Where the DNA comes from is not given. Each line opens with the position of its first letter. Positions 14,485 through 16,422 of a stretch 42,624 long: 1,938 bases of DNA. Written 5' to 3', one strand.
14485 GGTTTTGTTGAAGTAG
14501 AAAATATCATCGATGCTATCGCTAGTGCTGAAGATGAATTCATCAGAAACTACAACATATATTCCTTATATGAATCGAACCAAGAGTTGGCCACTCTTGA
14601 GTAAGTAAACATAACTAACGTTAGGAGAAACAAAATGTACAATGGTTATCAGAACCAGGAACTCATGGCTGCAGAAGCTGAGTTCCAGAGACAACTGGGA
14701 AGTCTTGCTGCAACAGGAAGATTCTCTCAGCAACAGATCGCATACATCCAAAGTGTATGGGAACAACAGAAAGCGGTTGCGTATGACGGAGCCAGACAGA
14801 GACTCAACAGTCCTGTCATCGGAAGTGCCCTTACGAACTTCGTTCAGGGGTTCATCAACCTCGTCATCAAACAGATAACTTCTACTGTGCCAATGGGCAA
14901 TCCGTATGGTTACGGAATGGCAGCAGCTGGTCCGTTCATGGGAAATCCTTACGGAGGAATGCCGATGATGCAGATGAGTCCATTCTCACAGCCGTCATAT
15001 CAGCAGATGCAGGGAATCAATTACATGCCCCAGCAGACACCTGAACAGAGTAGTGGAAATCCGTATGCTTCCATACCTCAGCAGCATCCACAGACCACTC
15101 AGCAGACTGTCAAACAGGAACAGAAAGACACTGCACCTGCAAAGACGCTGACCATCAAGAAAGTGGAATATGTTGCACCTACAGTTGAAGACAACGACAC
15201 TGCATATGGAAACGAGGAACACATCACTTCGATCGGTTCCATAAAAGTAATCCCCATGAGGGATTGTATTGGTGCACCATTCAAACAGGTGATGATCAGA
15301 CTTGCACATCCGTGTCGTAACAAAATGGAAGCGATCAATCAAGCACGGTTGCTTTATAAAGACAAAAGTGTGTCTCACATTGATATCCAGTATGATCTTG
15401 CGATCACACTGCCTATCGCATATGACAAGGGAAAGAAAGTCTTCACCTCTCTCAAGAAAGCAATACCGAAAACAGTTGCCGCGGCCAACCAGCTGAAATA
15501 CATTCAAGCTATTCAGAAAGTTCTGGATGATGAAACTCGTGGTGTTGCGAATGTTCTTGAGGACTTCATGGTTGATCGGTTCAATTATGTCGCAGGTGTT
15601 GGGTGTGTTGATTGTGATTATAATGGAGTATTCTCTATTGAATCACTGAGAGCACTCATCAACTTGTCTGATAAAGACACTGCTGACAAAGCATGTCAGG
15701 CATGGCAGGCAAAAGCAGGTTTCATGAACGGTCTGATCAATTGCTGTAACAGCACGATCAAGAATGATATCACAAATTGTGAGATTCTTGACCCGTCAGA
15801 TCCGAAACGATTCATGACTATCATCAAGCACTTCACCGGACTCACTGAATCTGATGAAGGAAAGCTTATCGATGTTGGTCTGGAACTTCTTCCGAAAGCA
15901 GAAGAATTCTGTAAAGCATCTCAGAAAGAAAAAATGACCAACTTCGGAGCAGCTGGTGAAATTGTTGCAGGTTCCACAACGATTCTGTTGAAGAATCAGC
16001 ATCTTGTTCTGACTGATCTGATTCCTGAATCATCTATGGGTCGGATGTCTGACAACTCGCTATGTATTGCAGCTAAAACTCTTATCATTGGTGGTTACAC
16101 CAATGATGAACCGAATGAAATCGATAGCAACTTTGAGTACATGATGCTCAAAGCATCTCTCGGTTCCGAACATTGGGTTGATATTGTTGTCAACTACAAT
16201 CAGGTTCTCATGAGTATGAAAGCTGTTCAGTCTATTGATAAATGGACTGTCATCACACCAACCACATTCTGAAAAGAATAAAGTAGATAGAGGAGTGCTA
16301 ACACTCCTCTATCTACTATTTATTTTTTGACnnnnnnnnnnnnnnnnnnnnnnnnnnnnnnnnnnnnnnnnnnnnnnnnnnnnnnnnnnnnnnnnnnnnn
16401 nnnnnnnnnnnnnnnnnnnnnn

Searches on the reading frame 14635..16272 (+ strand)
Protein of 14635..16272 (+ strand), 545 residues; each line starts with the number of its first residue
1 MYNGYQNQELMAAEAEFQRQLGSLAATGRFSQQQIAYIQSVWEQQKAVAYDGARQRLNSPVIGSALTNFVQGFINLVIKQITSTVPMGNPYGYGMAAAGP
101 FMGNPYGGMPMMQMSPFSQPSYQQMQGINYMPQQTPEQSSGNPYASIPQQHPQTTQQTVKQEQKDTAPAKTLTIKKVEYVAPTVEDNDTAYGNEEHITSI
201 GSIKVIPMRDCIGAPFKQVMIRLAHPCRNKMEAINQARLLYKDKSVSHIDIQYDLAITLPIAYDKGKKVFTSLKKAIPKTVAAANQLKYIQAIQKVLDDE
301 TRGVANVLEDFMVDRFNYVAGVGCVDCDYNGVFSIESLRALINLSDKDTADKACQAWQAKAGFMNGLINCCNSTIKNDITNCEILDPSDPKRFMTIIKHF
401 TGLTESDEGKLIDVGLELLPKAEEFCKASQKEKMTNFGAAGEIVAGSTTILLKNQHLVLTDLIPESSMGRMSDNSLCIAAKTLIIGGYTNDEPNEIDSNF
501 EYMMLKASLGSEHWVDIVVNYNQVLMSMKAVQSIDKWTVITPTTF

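Call 17: find_encoding_contigs(protein=window:14635-16272:+, flank=10000, max_places=10)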
Protein window:14635-16272:+ (545 aa): 4 contigs read that carry it; 3 places shown.
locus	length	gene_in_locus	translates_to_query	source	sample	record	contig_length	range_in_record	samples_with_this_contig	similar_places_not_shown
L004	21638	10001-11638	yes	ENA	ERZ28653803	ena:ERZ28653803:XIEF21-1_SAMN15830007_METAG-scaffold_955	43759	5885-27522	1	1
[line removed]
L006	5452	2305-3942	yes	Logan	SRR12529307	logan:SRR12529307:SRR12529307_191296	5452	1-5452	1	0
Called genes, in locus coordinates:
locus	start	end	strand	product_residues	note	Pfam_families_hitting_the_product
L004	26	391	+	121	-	-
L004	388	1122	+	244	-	-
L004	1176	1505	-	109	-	-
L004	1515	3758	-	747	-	-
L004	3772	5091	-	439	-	PF23824:DUF7194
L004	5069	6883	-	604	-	-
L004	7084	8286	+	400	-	-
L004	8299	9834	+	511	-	-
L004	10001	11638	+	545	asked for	-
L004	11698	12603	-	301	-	PF23838:DUF7208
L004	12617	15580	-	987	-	-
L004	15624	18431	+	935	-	-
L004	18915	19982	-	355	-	PF23806:Phage_TTP_14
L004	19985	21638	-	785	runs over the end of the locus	PF20961:phiKZ_gp29PR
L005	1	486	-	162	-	?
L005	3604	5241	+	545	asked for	-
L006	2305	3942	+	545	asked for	-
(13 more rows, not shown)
